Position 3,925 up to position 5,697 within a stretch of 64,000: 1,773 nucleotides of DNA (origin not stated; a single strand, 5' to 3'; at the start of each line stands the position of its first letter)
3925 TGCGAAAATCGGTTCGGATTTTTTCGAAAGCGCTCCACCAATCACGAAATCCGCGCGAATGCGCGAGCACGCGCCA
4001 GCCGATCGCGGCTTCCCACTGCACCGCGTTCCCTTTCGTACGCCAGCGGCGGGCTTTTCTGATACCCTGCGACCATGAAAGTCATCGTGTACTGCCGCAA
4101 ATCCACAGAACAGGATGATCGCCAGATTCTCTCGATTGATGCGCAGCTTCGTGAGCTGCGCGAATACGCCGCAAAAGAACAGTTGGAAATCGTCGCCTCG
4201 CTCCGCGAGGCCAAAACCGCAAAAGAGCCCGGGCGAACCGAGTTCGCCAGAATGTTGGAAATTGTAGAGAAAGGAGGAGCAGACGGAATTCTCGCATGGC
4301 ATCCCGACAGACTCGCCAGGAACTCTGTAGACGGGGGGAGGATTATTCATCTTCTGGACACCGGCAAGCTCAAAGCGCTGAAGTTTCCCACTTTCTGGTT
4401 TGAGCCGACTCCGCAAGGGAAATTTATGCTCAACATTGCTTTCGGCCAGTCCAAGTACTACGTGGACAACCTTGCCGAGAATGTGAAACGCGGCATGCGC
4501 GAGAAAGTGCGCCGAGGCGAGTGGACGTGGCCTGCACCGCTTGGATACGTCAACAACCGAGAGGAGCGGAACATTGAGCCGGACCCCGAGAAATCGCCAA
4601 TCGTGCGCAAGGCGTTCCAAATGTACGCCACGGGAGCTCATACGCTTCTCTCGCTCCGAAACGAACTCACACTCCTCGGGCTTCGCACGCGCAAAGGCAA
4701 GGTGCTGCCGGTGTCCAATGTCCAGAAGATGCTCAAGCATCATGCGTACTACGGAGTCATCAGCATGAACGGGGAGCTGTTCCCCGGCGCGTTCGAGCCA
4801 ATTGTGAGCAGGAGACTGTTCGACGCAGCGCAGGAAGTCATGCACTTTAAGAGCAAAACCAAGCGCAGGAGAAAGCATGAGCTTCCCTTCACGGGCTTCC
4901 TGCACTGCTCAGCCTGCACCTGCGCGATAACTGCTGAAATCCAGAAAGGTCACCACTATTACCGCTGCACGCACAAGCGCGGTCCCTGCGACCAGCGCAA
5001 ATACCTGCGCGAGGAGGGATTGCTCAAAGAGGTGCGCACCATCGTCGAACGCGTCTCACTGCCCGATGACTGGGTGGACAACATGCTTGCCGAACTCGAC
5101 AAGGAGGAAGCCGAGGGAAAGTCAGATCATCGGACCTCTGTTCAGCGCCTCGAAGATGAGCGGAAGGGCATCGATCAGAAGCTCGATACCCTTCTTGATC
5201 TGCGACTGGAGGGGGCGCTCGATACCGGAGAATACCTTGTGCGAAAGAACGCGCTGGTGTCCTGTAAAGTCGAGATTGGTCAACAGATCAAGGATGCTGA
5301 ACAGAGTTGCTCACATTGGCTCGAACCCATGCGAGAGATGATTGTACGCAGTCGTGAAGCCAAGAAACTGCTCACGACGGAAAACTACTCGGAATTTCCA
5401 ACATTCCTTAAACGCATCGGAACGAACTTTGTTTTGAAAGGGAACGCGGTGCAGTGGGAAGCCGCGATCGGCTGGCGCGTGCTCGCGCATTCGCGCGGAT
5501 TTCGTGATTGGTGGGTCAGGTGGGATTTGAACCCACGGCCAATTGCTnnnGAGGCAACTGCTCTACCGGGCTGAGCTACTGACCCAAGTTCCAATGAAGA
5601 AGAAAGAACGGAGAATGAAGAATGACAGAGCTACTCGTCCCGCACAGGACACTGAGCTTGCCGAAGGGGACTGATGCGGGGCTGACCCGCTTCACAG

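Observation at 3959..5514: Perfect 79-bp inverted repeat encloses the large serine recombinase gene and completes the 3' end of tRNA-Lys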

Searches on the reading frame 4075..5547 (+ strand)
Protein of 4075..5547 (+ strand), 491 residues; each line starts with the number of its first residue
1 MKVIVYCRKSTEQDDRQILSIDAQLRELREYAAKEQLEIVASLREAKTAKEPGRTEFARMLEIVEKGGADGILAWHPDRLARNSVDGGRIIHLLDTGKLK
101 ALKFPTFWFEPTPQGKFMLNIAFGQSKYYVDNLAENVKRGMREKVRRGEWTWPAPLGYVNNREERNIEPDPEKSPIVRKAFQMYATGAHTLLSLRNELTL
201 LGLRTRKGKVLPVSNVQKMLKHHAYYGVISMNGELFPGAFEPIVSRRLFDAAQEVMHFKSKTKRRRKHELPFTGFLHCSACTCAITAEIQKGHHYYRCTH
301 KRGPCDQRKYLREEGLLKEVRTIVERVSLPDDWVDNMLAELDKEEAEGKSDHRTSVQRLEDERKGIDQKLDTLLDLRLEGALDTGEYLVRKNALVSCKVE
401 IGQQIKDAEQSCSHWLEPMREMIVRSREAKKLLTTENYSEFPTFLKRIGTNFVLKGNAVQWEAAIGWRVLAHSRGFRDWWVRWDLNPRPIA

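Call 7: search_protein_families(library=pfam, proteins=[window:4075-5547:+], max_evalue=0.01)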
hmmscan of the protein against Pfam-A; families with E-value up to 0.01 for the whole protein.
window:4075-5547:+ (491 aa): 3 families
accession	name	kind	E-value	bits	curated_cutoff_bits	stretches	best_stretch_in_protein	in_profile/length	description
PF00239.26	Resolvase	-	3.3e-23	82.8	23.3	1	3-150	1-145/145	Resolvase, N terminal domain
PF07508.19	Recombinase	-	1.1e-13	51.8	21.1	1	171-256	1-99/102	Recombinase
PF13408.12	Zn_ribbon_recom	-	8.3e-06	26.5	25.3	1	271-320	1-53/58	Recombinase zinc beta ribbon domain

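Call 8: find_homologous_proteins(query=window:4075-5547:+)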
Query window:4075-5547:+ (491 aa): 7928 proteins with E <= 0.001 among 8000 candidates; the best 120 are listed.
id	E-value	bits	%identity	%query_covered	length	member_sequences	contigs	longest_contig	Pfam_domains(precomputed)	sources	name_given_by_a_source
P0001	0.0e+0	1045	92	100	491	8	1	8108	PF07508.20,PF00239.27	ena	-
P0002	0.0e+0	1041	91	100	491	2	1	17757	PF07508.20,PF00239.27,PF13408.13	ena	-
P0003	2.1e-277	939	82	100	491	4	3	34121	PF07508.20,PF00239.27,PF13408.13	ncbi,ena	-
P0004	2.7e-273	925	84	98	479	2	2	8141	PF07508.20,PF00239.27,PF13408.13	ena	-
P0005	1.9e-269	912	82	98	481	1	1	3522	PF07508.20,PF00239.27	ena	-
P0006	3.8e-249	845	79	92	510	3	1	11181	PF07508.20,PF00239.27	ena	-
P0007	3.2e-232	790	70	99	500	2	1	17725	PF07508.20,PF00239.27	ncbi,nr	ncbi:recombinase family protein [Candidatus Peregrinibacteria bacterium]|nr:recombinase family prote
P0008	2.5e-216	737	83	75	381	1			PF07508.20,PF00239.27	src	-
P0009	6.0e-216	736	64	100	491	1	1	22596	PF07508.20,PF00239.27,PF13408.13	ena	-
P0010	2.2e-215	734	63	100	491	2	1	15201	PF07508.20,PF00239.27,PF13408.13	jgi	jgi:site-specific DNA recombinase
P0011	1.8e-213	728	63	100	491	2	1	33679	PF07508.20,PF00239.27,PF13408.13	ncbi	-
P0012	1.7e-212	725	63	100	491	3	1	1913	PF07508.20,PF00239.27,PF13408.13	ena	-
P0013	2.1e-209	714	63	98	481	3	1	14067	PF07508.20,PF00239.27,PF13408.13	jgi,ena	-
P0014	2.1e-207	708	63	100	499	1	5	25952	PF07508.20,PF00239.27,PF13408.13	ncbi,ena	-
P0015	1.4e-204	698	62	100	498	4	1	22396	PF07508.20,PF00239.27,PF13408.13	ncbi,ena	-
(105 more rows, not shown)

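Call 11: find_encoding_contigs(protein=P0002, flank=8000, max_places=4)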
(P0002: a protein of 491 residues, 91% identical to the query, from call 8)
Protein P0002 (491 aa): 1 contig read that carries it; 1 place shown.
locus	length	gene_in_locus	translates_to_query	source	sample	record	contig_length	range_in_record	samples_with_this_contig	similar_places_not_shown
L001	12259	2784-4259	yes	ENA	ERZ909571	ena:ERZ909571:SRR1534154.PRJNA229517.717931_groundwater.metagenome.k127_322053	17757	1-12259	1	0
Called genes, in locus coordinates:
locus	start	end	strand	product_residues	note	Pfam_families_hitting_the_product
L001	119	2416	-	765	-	-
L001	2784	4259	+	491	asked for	PF00239:Resolvase, PF07508:Recombinase, PF13408:Zn_ribbon_recom (weak)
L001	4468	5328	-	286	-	PF01509:TruB_N, PF16198:TruB_C_2 (weak)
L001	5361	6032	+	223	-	-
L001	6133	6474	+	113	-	PF04956:TrbC, PF18895:T4SS_pilin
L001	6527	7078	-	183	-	PF05239:PRC (faint)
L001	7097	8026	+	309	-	PF13793:Pribosyltran_N, PF00156:Pribosyltran, PF14572:Pribosyl_synth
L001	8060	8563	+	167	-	PF01541:GIY-YIG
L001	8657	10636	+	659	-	PF13522:GATase_6 (weak), PF13537:GATase_7, PF00733:Asn_synthase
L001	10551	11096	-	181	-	-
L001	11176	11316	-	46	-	-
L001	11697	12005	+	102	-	PF18893:DUF5652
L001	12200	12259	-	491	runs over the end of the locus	-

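Call 12: find_encoding_contigs(protein=P0001, flank=8000, max_places=4)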
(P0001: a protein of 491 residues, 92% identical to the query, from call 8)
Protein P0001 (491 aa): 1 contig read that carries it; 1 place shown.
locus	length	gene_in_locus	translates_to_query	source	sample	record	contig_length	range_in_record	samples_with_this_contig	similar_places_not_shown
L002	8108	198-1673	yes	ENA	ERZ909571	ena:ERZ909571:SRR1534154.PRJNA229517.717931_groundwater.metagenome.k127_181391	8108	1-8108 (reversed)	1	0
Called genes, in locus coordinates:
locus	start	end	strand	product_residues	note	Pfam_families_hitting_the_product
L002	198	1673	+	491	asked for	PF00239:Resolvase, PF07508:Recombinase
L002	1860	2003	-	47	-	-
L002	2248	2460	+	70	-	PF04070:DUF378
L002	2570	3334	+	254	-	PF01026:TatD_DNase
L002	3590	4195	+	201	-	-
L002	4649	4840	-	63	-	-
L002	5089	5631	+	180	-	PF00588:SpoU_methylase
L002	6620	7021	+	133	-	PF18895:T4SS_pilin (weak)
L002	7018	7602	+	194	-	PF18895:T4SS_pilin (faint)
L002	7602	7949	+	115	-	-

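Call 13: find_encoding_contigs(protein=P0003, flank=8000, max_places=4)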
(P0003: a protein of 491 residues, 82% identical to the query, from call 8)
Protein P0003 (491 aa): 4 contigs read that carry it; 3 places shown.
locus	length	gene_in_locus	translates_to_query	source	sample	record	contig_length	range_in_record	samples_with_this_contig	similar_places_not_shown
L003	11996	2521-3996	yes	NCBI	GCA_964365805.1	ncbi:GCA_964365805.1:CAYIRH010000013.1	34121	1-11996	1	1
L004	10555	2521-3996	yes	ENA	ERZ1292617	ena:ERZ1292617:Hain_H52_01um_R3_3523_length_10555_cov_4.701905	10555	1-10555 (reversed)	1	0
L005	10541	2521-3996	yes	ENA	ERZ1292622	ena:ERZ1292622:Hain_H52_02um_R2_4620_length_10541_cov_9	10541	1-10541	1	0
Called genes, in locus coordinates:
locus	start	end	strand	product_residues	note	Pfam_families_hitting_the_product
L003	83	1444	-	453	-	-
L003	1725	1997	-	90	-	-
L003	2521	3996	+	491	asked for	PF00239:Resolvase, PF07508:Recombinase, PF13408:Zn_ribbon_recom (weak)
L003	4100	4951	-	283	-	PF00849:PseudoU_synth_2 (faint), PF01509:TruB_N, PF16198:TruB_C_2 (faint)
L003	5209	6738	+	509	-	-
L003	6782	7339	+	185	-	-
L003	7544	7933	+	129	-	PF04956:TrbC (weak), PF18895:T4SS_pilin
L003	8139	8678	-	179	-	PF05239:PRC (weak)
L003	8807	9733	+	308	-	PF13793:Pribosyltran_N, PF00156:Pribosyltran, PF14572:Pribosyl_synth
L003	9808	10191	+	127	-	-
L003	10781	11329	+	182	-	-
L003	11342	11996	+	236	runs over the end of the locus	PF01628:HrcA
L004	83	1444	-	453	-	-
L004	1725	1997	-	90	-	-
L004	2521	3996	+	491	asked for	PF00239:Resolvase, PF07508:Recombinase, PF13408:Zn_ribbon_recom (weak)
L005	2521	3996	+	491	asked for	PF00239:Resolvase, PF07508:Recombinase, PF13408:Zn_ribbon_recom (weak)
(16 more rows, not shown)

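Call 19: find_related_loci(query=A1, collection=genome_contigs, flank=6000)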
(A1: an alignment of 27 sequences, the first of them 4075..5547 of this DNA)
Query A1 (491 aa) in genome_contigs; peptide patterns used: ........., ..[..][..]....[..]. (x = any residue, [..] = any of these).
600 stretches matched a pattern (row limit reached: there are more); 597 encode a relative of the query (tblastn E <= 1e-3); the best 80 are kept; 80 distinct loci.
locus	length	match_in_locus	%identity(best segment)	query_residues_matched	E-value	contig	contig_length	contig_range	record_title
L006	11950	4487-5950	80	1-488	0e+0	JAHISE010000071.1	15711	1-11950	MAG: Patescibacteria group bacterium isolate MM_PC_MetaG.mb.158 MM_PC_MetaG.mb.158_k141_587118, whole genome shotgun seq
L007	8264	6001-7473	63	1-491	0e+0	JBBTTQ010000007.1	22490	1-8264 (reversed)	MAG: Patescibacteria group bacterium isolate H52-bin023_1 H52_bin023_1_000000000007, whole genome shotgun sequence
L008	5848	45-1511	63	1-489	0e+0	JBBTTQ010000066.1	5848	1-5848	MAG: Patescibacteria group bacterium isolate H52-bin023_1 H52_bin023_1_000000000066, whole genome shotgun sequence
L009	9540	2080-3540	60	1-486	0e+0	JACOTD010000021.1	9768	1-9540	MAG: Candidatus Peregrinibacteria bacterium isolate NC_groundwater_35_Pr7_B-0.1um_58_27 FFV18_Bp1_scaffold_35081, whole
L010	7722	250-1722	56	1-488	0e+0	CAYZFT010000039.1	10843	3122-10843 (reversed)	MAG TPA_asm: uncultured Candidatus Saccharibacteria bacterium isolate SRP342105_co1_26 genome assembly, contig: NODE_833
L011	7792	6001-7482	55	1-491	6e-180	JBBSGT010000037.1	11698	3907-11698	MAG: Candidatus Levyibacteriota bacterium isolate LS2_sbin.47 LS2_sbin.47_K_556490_L_11698_cov_21.4119, whole genome sho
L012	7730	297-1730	58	1-479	6e-180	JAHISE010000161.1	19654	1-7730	MAG: Patescibacteria group bacterium isolate MM_PC_MetaG.mb.158 MM_PC_MetaG.mb.158_k141_1900467, whole genome shotgun se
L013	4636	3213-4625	56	1-471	0e+0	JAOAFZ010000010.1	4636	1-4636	MAG: Patescibacteria group bacterium isolate SKW302 NODE_10_length_4636_cov_5.114718, whole genome shotgun sequence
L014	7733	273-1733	57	1-487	1e-175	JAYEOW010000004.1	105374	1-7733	MAG: Candidatus Margulisiibacteriota bacterium isolate MAG019 MAG019_4, whole genome shotgun sequence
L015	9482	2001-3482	53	1-491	2e-174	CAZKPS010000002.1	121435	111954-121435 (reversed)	MAG TPA_asm: uncultured Candidatus Saccharibacteria bacterium isolate binchicken_co326_56 genome assembly, contig: NODE_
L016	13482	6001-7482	53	1-491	2e-173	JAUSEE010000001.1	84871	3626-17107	MAG: Candidatus Buchananbacteria bacterium isolate E14_maxbin.167 E14_k141_232059, whole genome shotgun sequence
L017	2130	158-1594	58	1-481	0e+0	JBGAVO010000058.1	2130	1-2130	MAG: Candidatus Peribacteraceae bacterium isolate MAG_MBR_AS.70 MBRAS-70_NODE_58_length_2130_cov_4.302484, whole genome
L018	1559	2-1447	54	11-489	0e+0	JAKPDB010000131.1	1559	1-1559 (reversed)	MAG: bacterium isolate JPMR_maxbin.046 k141_246332, whole genome shotgun sequence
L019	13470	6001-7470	53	1-491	2e-170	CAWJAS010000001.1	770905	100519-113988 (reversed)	MAG: Candidatus Magasanikbacteria bacterium isolate MFD04716.bin.1.126 genome assembly, contig: contig_41330, whole geno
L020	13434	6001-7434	53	1-479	1e-169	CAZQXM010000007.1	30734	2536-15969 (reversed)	MAG TPA_asm: uncultured Gammaproteobacteria bacterium isolate SRP150892_co2_5 genome assembly, contig: NODE_1894_length_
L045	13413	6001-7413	49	1-472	3e-157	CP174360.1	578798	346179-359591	MAG: Patescibacteria group bacterium UBA2103 chromosome, complete genome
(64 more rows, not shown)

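Call 51: find_encoding_contigs(protein=P0005, flank=10000, max_places=5)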
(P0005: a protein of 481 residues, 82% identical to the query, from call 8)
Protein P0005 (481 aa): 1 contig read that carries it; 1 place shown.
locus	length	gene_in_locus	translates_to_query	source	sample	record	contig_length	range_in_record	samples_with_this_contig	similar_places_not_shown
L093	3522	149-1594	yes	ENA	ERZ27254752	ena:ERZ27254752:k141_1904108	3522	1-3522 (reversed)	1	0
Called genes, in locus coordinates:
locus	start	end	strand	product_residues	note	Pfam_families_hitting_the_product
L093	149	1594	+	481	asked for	PF00239:Resolvase, PF07508:Recombinase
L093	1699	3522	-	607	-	?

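Call 52: find_encoding_contigs(protein=P0013, flank=10000, max_places=5)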
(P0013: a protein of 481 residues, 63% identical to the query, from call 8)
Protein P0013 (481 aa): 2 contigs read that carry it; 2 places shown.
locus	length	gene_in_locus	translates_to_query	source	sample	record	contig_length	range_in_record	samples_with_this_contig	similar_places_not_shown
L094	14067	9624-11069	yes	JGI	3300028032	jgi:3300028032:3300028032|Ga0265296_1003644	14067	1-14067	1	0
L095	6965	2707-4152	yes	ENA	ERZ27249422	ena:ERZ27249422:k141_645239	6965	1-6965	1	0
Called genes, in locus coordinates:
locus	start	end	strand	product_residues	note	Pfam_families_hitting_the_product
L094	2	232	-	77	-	?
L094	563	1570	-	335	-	PF02912:Phe_tRNA-synt_N, PF01409:tRNA-synt_2d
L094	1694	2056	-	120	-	-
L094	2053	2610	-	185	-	PF03167:UDG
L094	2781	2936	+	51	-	-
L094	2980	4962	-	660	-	PF00395:SLH (weak)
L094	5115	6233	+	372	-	PF00078:RVT_1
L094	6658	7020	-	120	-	PF05635:23S_rRNA_IVP (weak), PF22296:bAvd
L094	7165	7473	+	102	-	-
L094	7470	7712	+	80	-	-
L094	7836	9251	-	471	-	PF07603:Lcl_C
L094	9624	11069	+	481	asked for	PF00239:Resolvase, PF07508:Recombinase, PF13408:Zn_ribbon_recom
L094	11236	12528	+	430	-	-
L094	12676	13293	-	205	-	PF01351:RNase_HII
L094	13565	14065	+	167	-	?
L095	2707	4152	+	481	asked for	PF00239:Resolvase, PF07508:Recombinase, PF13408:Zn_ribbon_recom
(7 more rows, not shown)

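Call 56: find_related_loci(query=A1, collection=viral_contigs, flank=10000)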
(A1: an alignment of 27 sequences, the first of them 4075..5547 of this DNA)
Query A1 (491 aa) in viral_contigs; peptide patterns used: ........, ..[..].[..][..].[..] (x = any residue, [..] = any of these).
40 stretches matched a pattern; 9 encode a relative of the query (tblastn E <= 1e-3); 9 distinct loci.
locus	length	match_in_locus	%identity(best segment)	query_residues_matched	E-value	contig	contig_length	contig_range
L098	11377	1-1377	43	12-471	3e-125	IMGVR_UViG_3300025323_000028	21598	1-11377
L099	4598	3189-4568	42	2-461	9e-116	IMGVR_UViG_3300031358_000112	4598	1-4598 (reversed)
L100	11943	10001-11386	37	1-451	7e-81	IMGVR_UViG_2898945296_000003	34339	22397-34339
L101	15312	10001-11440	32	1-460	5e-72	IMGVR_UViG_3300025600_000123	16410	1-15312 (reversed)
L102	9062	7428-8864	31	1-460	2e-65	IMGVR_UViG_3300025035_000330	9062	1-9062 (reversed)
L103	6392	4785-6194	30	1-451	4e-64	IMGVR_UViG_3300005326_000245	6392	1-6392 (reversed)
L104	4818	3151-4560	32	1-451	8e-62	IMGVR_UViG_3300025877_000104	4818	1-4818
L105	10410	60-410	72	1-117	1e-50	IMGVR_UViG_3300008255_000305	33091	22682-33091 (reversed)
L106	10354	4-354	72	1-117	7e-51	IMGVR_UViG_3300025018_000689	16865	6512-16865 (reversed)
